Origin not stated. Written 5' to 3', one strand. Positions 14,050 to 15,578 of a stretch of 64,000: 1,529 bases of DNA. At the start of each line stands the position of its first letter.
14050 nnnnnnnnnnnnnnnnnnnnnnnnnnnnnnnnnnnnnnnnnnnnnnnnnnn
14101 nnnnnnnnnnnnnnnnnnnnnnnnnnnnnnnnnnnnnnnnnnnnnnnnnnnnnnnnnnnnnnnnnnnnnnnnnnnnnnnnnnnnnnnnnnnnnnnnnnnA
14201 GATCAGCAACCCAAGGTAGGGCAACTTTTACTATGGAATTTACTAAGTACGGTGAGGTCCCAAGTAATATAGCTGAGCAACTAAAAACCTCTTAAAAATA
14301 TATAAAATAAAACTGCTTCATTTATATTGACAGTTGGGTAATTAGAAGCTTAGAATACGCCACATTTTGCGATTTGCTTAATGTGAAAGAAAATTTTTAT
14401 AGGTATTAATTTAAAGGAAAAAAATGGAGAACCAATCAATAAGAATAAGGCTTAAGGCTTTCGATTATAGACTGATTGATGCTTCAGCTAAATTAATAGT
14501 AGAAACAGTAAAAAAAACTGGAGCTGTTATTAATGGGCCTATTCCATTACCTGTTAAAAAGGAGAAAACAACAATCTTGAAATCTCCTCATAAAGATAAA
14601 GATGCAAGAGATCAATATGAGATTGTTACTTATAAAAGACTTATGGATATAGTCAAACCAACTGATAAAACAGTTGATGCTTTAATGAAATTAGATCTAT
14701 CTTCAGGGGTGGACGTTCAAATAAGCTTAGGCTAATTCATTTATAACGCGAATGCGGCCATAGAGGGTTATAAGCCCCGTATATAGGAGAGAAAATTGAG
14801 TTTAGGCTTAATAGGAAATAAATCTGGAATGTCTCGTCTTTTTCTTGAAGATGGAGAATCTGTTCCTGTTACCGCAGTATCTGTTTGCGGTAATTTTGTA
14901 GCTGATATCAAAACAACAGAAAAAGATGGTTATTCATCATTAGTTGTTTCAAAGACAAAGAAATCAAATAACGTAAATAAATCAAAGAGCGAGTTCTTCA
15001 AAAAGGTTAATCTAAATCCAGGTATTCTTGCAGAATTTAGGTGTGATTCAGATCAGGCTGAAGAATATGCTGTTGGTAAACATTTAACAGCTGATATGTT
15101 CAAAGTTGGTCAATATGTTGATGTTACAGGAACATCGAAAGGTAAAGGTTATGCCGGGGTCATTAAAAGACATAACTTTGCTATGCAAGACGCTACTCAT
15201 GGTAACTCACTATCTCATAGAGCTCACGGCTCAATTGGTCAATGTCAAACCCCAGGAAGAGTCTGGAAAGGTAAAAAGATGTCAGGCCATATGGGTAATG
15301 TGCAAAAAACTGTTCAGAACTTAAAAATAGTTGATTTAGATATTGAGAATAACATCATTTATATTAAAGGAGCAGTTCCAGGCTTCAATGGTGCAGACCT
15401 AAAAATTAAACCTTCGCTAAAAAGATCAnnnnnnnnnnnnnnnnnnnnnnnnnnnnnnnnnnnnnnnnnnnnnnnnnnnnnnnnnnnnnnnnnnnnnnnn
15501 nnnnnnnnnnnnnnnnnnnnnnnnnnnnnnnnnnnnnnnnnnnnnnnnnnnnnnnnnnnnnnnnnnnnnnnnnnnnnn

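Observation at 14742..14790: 23S rRNA H18-H20 mimic between rpsJ and rplC: candidate uL4/uL24 autoregulatory operator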

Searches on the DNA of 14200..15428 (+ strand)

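Call 4: search_rna_families(source=window, start=14200, end=14900, threshold=evalue, max_evalue=10, show_alignments=5)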
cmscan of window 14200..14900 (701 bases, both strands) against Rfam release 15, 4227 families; matches with E-value up to 10: 2.
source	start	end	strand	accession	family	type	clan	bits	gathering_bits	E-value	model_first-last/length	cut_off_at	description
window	14454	14597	-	RF01979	HOTAIRM1_5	Gene; lncRNA;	-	17.3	60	5.3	1-145/145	no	HOX antisense intergenic RNA myeloid 1 conserved region 5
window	14584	14608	+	RF01905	HOTAIR_2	Gene; lncRNA;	-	11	60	7.4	44-69/69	no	HOTAIR conserved region 2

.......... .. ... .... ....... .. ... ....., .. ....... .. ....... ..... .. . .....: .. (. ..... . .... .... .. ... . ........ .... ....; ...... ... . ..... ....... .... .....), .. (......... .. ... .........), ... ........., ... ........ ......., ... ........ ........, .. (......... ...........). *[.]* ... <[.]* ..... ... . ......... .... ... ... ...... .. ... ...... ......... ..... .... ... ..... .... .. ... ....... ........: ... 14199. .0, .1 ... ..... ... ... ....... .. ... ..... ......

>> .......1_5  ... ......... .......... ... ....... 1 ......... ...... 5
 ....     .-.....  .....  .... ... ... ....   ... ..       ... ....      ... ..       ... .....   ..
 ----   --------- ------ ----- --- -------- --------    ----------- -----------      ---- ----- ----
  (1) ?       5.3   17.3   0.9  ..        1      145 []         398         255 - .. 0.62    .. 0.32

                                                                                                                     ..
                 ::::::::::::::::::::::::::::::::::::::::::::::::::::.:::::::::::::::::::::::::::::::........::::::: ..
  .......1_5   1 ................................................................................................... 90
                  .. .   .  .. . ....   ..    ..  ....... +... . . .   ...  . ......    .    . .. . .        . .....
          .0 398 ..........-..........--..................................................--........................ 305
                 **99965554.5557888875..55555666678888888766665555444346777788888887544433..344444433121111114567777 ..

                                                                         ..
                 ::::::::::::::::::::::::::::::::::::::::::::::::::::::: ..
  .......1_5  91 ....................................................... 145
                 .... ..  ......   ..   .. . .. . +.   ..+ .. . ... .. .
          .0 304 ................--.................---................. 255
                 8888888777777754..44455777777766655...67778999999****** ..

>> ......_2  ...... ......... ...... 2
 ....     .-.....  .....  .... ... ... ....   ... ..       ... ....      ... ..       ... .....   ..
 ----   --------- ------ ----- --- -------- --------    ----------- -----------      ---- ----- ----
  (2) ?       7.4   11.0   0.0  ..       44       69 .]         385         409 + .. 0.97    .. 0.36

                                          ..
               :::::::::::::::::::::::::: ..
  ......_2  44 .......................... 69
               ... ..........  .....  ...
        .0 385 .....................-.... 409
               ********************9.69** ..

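Call 34: search_rna_families(sources=[L228, L204, L227, L221, L189, L053], threshold=evalue, max_evalue=1)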
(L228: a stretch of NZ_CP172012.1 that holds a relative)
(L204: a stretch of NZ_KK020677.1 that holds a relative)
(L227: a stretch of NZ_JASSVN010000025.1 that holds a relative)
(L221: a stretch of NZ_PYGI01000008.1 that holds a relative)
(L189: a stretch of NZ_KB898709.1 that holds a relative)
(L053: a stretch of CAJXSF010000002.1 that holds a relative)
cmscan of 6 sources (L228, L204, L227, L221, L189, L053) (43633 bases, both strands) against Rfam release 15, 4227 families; matches with E-value up to 1: 8.
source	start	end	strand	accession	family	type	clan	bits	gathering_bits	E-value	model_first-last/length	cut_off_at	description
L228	6085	6220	-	RF01773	rpsL_pseudo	Cis-reg; leader;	-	139.8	70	1.3e-28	1-128/128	no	Pseudomonas rpsL leader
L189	4854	4944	-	RF02541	LSU_rRNA_bacteria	Gene; rRNA;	CL00112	35.2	50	3.4e-07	309-400/2925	no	Bacterial large subunit ribosomal RNA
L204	1691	1750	+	RF02540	LSU_rRNA_archaea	Gene; rRNA;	CL00112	30.7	50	2.3e-05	325-385/2987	no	Archaeal large subunit ribosomal RNA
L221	5071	5167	-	RF02144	rsmX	Gene;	CL00106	29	56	0.12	1-114/114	no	rsmX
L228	1702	1802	-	RF01772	rnk_pseudo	Cis-reg; leader;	-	28.5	55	0.65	1-108/108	no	Pseudomonas rnk leader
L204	1226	1258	+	RF00489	ctRNA_p42d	Gene; antisense;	-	27.4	50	0.057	1-46/46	no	ctRNA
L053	801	845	+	RF01489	sbrA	Gene; sRNA;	-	24.3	45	0.79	1-71/71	no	Listeria sRNA sbrA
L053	803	935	+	RF02035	IMES-2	Gene;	-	22.3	54.7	0.11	1-141/141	no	IMES-2 RNA motif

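Call 41: build_rna_model(alignment_id=A1, structure=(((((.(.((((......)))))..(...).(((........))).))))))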
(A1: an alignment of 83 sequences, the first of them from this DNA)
Model R1 built from alignment A1 (83 sequences, 51 columns); structure: as given.
model positions 44; base pairs 14; branch points 2; effective number of sequences 9.94; information 1.249 bits per position. Calibrated on 0.2 Mb of random sequence (short: E-values are rough).
structure used (alignment columns):
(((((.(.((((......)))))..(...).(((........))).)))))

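Call 42: search_with_rna_model(model_id=R1, source=window, max_evalue=10, show_alignments=2)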
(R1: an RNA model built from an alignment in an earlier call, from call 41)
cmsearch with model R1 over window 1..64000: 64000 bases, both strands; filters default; matches with E-value up to 10: 1.
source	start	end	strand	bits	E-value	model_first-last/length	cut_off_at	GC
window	14741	14784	+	55.2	7.4e-16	1-44/44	no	0.45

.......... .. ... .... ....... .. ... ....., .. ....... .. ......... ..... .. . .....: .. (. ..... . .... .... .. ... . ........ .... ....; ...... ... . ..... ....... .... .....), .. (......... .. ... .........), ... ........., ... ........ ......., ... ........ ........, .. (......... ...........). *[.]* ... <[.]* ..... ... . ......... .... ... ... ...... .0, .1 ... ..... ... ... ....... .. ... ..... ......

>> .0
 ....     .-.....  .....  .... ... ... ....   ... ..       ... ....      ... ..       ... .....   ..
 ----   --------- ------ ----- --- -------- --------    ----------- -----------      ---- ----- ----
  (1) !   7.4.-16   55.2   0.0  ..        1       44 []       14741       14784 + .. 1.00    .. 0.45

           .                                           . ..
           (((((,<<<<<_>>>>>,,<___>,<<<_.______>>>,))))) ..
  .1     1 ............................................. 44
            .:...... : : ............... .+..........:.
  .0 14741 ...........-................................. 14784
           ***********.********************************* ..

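Call 43: search_with_rna_model(model_id=R1, sources=[L081, L083, L093, L105, L108, L111, L120, L123, L143, L148, L082, L084, L085, L099, L104, L113, L131, L152], max_evalue=10, show_alignments=3)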
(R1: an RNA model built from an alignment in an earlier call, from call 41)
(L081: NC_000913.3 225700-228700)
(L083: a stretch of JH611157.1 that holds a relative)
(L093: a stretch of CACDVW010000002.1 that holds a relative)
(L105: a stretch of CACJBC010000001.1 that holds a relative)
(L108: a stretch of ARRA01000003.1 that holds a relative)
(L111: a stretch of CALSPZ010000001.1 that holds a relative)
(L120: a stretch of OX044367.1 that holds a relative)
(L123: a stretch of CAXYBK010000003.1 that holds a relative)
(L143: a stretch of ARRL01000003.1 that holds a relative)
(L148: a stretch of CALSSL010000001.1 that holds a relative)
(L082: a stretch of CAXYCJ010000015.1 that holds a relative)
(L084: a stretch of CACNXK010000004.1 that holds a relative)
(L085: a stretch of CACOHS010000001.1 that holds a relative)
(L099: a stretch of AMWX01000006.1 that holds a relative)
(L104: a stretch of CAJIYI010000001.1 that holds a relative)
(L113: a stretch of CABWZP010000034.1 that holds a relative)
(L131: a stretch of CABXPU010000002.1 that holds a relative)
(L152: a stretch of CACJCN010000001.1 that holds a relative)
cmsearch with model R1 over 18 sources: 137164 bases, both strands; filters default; matches with E-value up to 10: 17.
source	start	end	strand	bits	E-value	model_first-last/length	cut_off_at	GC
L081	354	402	+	38.6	8e-10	1-44/44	no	0.63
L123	1876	1924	+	33.2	5.7e-08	1-44/44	no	0.45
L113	4276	4324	-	33.2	5.7e-08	1-44/44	no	0.45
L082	5543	5591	+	32.9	7.5e-08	1-44/44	no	0.45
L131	2941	2989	-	31.2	2.8e-07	1-44/44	no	0.43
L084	2324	2372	+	30.7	4.3e-07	1-44/44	no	0.45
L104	4037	4085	+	30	7.4e-07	1-44/44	no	0.47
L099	6799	6847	+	29.1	1.5e-06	1-44/44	no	0.47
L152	5965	6013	-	22.2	0.00037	1-44/44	no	0.39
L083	5775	5823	+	22.2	0.00037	1-44/44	no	0.39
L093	6944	6975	-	17.9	0.01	1-44/44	no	0.47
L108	5141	5172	-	17.9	0.01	1-44/44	no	0.47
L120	3226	3257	+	17.9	0.01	1-44/44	no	0.47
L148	4493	4524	-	17.9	0.01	1-44/44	no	0.47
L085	3915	3953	-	17.7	0.012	1-44/44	no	0.46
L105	802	840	-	17.4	0.016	1-44/44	no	0.44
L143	4708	4739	-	12.1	1.1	1-44/44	no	0.44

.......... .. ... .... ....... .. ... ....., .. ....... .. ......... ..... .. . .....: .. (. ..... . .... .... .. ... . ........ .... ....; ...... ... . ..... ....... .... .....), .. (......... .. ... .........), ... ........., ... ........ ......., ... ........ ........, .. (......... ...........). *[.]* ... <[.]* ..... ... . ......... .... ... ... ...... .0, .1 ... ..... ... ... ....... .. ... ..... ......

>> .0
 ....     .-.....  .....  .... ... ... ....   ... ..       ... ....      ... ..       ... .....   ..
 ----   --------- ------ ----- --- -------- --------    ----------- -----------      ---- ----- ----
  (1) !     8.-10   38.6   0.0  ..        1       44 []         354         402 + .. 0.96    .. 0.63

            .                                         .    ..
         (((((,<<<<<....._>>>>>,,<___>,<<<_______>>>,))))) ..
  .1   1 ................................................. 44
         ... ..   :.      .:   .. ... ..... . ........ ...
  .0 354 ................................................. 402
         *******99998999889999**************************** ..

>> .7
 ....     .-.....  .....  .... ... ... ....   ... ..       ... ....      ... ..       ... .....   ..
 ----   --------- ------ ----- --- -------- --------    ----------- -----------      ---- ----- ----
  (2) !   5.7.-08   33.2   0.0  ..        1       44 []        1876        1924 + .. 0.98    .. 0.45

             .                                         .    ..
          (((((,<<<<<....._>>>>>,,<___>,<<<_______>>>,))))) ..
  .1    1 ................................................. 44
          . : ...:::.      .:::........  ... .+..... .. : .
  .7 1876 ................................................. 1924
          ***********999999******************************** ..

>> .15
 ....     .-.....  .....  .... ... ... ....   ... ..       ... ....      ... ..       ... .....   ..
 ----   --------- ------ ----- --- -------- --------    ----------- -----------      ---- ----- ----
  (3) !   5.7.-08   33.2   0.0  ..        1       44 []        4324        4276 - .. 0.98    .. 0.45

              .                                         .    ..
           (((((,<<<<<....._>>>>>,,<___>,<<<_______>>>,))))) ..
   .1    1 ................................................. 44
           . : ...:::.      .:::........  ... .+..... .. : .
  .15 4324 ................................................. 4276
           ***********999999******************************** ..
